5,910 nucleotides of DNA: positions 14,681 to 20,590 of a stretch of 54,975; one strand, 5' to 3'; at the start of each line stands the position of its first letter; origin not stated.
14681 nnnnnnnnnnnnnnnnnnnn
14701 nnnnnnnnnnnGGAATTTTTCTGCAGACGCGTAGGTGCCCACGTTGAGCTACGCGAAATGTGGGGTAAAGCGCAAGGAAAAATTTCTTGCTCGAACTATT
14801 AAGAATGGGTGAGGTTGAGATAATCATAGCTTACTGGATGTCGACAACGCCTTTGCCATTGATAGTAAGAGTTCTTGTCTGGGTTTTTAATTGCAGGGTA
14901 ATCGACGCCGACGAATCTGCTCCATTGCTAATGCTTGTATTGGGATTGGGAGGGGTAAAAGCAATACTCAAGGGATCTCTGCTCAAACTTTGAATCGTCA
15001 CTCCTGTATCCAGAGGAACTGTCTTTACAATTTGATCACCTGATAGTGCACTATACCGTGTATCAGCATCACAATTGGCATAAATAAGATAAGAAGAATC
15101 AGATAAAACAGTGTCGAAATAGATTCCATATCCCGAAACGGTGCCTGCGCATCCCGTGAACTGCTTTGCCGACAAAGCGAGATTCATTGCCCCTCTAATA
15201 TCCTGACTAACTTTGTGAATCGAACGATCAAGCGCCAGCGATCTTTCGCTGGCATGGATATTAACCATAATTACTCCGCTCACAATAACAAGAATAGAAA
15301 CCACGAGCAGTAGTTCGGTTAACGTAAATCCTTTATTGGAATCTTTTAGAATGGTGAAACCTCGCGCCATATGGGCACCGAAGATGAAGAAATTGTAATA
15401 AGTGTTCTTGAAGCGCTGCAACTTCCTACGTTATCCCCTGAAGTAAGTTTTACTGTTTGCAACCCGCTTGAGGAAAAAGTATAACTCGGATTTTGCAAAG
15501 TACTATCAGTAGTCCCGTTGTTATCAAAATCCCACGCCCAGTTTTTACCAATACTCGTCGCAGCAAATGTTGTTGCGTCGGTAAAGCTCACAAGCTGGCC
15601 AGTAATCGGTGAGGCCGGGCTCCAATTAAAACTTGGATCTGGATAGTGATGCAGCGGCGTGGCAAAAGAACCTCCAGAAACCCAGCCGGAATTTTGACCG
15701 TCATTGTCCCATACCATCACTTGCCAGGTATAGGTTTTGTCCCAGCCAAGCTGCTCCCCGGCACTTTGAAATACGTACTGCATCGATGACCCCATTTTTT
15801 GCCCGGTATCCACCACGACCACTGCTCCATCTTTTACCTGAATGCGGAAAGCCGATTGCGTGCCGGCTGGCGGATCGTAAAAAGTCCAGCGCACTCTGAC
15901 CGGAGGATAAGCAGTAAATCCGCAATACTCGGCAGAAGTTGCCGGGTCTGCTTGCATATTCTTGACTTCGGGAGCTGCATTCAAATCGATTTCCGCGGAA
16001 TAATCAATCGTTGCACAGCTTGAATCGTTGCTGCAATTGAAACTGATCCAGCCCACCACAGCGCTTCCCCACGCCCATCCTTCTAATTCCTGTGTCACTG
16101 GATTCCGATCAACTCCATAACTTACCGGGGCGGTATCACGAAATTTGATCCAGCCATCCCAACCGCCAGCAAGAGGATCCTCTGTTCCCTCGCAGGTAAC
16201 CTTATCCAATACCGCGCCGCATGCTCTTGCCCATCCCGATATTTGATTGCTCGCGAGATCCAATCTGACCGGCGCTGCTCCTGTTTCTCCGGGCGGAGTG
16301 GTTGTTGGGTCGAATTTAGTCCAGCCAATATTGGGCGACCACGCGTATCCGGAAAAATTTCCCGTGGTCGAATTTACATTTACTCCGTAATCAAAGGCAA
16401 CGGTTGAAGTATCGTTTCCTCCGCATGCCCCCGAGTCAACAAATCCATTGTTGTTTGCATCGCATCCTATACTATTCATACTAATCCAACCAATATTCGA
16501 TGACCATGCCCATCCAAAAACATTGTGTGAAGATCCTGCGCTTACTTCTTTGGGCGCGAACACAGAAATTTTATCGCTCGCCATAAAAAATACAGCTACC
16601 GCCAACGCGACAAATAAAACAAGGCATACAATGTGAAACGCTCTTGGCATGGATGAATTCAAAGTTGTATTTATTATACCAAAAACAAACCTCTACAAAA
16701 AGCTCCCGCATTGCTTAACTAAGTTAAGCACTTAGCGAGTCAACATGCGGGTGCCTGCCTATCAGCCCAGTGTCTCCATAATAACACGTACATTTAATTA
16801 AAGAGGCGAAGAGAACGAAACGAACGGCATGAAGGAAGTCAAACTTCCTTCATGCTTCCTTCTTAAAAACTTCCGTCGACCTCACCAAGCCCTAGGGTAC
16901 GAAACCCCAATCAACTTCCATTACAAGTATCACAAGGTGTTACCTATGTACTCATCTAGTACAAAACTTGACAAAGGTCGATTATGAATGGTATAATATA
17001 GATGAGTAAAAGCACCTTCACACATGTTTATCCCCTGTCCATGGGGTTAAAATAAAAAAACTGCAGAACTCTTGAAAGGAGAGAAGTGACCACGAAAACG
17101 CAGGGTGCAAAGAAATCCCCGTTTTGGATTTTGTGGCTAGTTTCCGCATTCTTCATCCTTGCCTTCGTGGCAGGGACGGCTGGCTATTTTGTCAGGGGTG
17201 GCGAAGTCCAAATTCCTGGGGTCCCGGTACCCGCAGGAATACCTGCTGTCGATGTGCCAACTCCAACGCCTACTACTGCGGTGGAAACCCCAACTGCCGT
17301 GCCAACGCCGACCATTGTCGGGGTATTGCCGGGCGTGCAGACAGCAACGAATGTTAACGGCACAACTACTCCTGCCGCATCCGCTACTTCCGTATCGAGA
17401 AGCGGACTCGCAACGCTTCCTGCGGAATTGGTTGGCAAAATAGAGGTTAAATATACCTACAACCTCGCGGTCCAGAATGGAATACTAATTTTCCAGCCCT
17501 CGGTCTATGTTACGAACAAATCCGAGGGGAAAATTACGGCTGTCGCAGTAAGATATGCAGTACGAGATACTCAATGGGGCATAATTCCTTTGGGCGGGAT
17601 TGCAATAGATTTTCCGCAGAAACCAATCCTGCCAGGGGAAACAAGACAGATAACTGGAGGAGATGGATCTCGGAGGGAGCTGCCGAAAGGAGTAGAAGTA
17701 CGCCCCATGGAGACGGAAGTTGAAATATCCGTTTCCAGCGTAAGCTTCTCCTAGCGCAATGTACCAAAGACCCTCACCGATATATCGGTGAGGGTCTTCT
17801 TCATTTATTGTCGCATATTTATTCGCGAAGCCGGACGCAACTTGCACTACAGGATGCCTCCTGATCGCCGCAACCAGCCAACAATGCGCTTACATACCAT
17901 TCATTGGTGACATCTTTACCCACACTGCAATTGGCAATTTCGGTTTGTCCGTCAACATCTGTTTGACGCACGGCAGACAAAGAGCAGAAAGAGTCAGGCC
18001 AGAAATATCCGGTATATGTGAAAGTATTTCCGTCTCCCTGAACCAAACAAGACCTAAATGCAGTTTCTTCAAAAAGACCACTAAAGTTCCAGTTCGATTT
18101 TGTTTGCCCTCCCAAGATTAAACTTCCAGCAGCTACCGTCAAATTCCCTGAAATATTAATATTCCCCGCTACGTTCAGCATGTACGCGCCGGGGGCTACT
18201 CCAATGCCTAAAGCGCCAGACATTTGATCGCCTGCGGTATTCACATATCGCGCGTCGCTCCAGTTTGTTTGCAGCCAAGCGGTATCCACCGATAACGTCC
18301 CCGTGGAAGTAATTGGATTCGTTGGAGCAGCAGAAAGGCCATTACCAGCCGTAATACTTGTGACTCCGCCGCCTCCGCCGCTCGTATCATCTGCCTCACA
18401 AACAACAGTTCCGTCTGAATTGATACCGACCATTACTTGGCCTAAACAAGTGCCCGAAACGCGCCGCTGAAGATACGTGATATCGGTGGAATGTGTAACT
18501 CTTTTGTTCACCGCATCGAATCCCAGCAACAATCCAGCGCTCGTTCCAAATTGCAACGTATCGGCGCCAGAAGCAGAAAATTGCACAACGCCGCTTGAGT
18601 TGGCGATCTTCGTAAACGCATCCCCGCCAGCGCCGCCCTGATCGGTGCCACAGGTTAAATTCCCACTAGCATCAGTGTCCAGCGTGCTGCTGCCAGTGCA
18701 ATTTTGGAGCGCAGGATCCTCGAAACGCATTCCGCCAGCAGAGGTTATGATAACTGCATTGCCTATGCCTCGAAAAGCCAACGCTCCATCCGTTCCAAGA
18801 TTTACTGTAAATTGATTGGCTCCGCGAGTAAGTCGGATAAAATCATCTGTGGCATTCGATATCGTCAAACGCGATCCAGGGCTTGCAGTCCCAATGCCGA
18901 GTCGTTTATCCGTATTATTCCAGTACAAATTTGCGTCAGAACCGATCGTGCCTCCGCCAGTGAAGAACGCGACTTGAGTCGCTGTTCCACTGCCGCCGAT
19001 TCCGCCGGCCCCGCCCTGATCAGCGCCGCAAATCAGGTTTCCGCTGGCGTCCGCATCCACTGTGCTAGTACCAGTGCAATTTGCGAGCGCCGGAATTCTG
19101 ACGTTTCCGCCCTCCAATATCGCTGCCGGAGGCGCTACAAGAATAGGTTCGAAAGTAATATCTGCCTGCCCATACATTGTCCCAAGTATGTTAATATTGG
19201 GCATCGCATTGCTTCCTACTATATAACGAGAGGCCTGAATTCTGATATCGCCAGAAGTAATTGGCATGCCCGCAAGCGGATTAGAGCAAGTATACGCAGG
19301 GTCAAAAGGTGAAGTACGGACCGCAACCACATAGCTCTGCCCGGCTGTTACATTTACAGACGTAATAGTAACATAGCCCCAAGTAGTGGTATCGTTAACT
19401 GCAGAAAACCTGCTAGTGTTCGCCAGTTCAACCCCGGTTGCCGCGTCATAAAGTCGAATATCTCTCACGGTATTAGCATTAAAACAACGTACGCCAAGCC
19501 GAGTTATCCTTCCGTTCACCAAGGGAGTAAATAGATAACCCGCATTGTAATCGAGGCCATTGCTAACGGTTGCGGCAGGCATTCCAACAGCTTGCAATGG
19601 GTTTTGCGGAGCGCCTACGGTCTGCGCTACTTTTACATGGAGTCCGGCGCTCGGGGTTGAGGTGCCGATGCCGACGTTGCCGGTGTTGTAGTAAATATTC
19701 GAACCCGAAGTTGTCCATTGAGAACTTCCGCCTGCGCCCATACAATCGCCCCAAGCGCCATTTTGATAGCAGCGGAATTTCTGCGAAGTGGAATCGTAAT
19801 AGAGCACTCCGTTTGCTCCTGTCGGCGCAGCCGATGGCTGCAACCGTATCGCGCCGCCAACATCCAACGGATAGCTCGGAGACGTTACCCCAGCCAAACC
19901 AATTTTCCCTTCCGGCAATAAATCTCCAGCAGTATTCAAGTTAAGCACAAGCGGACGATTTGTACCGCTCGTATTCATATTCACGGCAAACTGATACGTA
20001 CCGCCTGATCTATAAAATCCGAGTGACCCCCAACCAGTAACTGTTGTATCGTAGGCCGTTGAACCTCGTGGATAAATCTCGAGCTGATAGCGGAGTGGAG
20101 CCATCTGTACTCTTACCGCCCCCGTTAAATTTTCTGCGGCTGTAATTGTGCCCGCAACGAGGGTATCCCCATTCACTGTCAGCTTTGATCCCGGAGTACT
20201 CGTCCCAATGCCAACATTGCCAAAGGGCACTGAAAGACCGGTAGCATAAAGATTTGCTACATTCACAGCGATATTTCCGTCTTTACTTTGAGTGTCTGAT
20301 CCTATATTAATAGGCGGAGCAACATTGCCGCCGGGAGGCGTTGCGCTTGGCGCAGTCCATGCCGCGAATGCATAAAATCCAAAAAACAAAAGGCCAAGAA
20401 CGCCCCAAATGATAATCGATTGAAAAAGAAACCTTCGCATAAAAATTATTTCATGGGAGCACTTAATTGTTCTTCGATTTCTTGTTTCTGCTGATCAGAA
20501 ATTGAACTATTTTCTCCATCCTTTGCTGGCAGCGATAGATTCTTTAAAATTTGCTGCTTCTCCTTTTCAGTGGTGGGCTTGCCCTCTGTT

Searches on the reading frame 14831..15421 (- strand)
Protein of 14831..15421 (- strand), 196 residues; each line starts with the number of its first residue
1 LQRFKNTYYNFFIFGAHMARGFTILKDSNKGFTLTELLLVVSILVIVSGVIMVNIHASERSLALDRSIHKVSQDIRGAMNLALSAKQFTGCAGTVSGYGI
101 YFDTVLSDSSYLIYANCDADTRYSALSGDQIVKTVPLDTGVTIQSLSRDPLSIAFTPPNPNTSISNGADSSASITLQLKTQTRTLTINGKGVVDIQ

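Call 8: search_protein_families(library=pfam, proteins=[window:14831-15421:-], max_evalue=0.001)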
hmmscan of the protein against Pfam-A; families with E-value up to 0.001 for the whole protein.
window:14831-15421:- (196 aa): 1 family
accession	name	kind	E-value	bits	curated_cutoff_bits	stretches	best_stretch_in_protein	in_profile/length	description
PF07963.17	N_methyl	-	3.5e-06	26.8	21.2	1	28-51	3-26/27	Prokaryotic N-terminal methylation motif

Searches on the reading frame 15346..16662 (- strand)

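Call 9: search_protein_families(library=pfam, proteins=[window:15346-16662:-], max_evalue=0.001)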
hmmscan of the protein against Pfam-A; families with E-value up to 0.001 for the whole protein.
window:15346-16662:- (438 aa): 3 families
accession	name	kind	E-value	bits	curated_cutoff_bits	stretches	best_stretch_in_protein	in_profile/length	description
PF25788.1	Ig_Rha78A_N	-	5.6e-12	46.3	27.4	1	254-337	19-103/105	Rha78A-like, N-terminal immunoglobulin domain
PF18911.6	PKD_4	-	1.5e-05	25.4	27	1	354-420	16-80/85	PKD domain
PF00801.26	PKD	-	7.1e-05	23.2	23.5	1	354-421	13-78/80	PKD domain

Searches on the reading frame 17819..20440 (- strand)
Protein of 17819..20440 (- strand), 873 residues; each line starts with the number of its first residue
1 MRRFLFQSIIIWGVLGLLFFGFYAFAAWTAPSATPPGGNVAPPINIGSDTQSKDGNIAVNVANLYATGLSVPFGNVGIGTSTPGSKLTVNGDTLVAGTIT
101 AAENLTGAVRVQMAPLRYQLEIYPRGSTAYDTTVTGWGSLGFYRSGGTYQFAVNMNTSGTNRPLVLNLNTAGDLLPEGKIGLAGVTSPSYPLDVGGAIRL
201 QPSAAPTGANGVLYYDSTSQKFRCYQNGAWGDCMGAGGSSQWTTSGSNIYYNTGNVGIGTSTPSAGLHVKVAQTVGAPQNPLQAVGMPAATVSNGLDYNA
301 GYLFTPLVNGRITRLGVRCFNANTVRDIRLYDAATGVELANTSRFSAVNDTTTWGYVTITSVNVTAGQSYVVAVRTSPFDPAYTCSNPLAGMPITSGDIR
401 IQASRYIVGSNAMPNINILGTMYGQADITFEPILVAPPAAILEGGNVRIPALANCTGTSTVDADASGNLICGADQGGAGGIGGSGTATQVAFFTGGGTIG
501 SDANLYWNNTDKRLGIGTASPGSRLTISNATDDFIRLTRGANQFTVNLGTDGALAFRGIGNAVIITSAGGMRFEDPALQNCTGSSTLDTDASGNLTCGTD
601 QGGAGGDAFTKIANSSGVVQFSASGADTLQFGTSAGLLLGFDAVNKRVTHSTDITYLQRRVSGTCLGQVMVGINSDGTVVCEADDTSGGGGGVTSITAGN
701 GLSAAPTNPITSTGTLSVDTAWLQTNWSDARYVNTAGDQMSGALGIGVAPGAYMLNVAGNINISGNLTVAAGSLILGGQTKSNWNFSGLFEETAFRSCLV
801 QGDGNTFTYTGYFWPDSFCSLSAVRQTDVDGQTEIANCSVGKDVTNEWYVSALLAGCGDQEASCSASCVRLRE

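Call 9: search_protein_families(library=pfam, proteins=[window:17819-20440:-], max_evalue=0.001)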
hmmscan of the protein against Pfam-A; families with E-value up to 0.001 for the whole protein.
window:17819-20440:- (873 aa): 1 family
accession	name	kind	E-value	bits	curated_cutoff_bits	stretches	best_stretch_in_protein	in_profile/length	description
PF13313.11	DUF4082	-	2.7e-06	27.8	28.4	1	292-421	9-139/143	Domain of unknown function (DUF4082)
